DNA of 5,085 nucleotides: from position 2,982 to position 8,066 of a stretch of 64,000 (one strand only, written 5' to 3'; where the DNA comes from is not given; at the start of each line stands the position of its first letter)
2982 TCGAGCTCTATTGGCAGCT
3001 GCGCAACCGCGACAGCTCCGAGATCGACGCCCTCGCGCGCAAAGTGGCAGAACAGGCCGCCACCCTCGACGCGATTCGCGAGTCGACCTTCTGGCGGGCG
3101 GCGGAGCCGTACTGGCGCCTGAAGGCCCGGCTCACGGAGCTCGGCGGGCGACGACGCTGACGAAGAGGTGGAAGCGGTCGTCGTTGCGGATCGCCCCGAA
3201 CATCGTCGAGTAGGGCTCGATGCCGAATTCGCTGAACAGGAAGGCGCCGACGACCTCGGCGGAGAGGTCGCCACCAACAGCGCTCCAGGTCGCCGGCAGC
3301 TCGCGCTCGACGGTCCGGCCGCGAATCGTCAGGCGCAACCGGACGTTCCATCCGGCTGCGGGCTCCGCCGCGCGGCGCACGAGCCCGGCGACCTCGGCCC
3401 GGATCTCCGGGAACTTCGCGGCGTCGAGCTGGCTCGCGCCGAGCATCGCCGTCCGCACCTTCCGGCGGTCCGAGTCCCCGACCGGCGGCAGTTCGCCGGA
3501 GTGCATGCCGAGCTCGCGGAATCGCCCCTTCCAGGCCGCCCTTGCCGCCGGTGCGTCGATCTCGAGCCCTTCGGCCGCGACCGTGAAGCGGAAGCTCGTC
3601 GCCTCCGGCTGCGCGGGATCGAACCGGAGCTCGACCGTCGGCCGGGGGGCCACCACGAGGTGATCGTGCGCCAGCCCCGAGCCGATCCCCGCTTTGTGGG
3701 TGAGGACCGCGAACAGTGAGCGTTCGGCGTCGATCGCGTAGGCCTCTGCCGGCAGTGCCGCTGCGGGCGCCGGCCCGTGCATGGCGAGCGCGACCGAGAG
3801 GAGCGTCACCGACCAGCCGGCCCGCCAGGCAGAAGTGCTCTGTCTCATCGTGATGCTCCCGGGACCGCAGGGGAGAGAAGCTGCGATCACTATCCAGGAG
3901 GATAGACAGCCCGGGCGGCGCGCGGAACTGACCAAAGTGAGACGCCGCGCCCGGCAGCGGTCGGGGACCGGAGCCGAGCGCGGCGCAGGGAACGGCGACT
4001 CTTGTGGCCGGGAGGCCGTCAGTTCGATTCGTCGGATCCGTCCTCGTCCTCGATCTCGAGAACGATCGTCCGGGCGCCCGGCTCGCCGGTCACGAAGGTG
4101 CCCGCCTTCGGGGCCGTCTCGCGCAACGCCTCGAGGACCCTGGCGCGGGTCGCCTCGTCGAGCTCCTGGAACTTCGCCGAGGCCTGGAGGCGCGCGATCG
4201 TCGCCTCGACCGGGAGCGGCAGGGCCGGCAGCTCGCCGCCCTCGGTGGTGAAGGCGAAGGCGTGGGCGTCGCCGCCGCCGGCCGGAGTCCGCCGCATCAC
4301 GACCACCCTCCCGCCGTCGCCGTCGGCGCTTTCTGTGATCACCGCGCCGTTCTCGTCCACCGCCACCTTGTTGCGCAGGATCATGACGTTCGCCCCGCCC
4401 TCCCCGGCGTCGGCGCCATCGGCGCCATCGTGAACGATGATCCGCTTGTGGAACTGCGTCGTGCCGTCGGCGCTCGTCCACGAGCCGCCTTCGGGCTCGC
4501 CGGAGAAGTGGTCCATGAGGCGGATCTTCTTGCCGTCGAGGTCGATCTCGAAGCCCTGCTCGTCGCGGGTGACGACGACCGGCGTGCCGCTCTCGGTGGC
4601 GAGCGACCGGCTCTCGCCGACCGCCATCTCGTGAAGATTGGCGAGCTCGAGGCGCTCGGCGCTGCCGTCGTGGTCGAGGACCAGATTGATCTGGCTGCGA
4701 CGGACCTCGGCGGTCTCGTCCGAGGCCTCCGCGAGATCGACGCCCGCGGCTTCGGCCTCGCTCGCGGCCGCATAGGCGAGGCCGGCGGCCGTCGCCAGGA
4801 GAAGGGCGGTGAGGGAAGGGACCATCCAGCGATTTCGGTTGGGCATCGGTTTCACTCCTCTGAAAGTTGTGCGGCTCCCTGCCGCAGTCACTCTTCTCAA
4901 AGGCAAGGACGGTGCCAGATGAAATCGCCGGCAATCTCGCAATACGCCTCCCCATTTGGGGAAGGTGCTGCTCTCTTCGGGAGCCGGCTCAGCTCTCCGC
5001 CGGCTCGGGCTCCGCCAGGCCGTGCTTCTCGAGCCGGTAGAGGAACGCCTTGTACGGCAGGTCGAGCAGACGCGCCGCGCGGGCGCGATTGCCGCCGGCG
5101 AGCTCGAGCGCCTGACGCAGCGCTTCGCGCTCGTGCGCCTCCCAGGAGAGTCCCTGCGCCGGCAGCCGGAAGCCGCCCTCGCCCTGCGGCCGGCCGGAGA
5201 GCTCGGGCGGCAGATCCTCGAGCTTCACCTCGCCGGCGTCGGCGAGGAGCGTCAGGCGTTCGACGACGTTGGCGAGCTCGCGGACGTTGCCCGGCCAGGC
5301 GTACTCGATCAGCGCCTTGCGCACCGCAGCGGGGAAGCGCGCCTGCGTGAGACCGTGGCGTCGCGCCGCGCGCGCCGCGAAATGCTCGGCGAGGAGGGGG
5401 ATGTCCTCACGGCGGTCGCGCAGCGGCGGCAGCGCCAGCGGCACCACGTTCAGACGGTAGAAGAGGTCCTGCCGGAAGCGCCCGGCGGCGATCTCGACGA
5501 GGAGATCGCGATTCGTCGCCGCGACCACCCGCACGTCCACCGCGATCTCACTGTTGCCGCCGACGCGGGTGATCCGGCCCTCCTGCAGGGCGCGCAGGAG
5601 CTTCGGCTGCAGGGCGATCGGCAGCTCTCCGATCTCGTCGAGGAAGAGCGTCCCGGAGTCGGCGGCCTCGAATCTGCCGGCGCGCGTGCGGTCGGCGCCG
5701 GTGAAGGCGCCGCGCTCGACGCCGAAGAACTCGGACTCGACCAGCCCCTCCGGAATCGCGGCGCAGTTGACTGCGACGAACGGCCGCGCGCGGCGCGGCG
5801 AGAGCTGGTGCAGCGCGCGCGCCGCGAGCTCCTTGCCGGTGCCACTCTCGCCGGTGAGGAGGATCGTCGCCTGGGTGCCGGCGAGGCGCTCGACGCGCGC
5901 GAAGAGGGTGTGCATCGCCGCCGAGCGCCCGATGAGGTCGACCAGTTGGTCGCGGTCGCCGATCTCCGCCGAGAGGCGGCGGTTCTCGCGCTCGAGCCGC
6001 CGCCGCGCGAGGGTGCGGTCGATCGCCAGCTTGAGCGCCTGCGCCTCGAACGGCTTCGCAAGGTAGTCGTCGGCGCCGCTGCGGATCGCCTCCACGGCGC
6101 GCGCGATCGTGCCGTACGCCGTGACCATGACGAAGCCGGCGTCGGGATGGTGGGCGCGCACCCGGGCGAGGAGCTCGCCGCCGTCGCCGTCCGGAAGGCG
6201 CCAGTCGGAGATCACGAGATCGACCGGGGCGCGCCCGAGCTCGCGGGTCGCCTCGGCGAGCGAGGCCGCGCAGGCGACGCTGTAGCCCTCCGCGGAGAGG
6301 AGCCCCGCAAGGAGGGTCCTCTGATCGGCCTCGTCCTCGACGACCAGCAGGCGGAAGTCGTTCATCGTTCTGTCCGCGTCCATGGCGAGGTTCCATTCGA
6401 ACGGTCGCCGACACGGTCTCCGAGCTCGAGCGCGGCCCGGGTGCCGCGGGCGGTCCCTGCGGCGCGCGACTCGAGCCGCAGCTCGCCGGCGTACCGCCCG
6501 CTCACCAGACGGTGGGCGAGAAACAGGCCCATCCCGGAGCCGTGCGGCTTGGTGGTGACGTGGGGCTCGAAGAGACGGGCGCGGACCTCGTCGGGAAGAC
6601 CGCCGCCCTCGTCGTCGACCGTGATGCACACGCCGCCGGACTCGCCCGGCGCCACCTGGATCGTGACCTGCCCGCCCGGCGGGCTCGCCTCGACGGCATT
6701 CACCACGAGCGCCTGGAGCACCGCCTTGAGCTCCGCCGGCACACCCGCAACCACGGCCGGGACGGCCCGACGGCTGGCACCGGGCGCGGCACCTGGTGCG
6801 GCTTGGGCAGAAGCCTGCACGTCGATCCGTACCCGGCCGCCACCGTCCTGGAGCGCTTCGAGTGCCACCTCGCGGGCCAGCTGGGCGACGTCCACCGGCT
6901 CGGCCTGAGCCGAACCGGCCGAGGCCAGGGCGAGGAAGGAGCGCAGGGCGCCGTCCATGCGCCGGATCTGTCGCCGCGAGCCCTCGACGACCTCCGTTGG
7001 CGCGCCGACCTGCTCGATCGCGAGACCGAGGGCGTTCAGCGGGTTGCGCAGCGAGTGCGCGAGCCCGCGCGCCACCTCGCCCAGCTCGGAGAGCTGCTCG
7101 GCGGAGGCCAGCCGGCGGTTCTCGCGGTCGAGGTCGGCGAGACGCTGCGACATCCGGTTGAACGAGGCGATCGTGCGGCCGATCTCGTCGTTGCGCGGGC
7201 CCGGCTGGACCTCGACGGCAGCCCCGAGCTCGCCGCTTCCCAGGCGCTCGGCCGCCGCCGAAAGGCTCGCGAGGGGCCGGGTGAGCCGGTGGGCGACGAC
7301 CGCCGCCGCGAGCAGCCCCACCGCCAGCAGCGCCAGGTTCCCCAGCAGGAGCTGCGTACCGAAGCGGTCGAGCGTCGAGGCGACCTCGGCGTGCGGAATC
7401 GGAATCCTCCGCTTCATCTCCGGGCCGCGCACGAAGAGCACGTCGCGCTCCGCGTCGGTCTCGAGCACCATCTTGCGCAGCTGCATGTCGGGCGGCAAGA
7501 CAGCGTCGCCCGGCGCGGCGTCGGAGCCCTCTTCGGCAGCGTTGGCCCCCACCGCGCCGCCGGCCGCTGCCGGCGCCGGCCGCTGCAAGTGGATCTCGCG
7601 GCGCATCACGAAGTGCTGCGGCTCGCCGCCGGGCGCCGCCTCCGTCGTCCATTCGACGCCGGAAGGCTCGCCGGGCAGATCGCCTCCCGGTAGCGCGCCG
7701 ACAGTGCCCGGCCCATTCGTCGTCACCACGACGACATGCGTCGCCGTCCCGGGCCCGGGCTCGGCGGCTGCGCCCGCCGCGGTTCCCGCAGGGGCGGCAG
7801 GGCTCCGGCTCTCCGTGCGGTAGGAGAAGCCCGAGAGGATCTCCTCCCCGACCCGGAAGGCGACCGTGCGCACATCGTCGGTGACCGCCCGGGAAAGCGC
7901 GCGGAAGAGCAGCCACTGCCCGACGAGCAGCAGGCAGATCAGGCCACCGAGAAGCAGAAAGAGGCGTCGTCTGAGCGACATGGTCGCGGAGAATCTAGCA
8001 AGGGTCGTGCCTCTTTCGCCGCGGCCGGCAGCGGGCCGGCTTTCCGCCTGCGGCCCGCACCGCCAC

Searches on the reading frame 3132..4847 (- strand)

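Call 69: search_protein_families(library=pfam, proteins=[window:3132-4847:-], max_evalue=0.001)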
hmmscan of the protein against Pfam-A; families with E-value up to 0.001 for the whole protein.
window:3132-4847:- (571 aa): 1 family
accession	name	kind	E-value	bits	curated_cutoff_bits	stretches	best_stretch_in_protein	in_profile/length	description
PF04264.18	YceI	-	4.4e-07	30.8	23.7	1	404-550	30-135/150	YceI-like domain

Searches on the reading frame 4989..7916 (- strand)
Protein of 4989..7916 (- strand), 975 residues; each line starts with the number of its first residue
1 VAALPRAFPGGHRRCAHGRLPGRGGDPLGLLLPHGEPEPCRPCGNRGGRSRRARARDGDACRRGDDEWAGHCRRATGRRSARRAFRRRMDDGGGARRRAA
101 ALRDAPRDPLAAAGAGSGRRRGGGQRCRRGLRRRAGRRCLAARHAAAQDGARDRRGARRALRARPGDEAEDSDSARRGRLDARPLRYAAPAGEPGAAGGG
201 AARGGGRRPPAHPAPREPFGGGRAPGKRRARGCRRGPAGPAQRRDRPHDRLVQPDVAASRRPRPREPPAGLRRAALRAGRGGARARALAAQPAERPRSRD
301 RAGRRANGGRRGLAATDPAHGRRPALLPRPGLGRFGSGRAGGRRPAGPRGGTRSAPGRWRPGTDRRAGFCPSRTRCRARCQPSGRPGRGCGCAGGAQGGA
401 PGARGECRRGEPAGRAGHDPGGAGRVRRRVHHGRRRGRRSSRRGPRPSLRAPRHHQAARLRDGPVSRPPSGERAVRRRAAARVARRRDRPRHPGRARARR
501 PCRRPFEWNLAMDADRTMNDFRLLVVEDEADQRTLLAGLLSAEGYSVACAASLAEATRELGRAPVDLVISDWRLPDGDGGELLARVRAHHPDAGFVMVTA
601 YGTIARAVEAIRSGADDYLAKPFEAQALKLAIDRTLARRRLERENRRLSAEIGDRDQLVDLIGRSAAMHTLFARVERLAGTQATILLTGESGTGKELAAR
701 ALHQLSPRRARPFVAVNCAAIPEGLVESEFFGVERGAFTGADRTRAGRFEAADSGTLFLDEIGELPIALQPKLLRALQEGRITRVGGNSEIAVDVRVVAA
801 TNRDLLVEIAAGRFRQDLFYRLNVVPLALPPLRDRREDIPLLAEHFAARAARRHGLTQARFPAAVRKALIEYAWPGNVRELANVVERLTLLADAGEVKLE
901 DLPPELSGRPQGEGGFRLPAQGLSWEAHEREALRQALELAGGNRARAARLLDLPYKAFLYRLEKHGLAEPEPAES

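Call 69: search_protein_families(library=pfam, proteins=[window:4989-7916:-], max_evalue=0.001)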
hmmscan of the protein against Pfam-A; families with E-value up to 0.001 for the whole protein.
window:4989-7916:- (975 aa): 8 families
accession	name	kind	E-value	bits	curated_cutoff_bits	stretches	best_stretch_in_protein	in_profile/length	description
PF00158.32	Sigma54_activat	-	5.5e-70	234.8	20.2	1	661-827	1-167/168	Sigma-54 interaction domain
PF25601.1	AAA_lid_14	-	3.4e-25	88.1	27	1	833-911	1-79/87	AAA+ ATPase lid domain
PF00072.30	Response_reg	-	8.8e-25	87.5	30.2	1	524-632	2-110/111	Response regulator receiver domain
PF14532.12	Sigma54_activ_2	-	3e-21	76.5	25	1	662-832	1-138/138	Sigma-54 interaction domain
PF02954.25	HTH_8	-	1.3e-08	34.9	22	1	929-964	6-41/42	Bacterial regulatory protein, Fis family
PF07728.20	AAA_5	-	3.1e-06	27.7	22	1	685-803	2-123/139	AAA domain (dynein-related subfamily)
PF01078.27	Mg_chelatase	-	4e-05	23.6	20.3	0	740-802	93-157/207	Magnesium chelatase, subunit ChlI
PF00004.35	AAA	-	0.0009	20.1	21.2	0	685-818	1-127/131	ATPase family associated with various cellular activities (AAA)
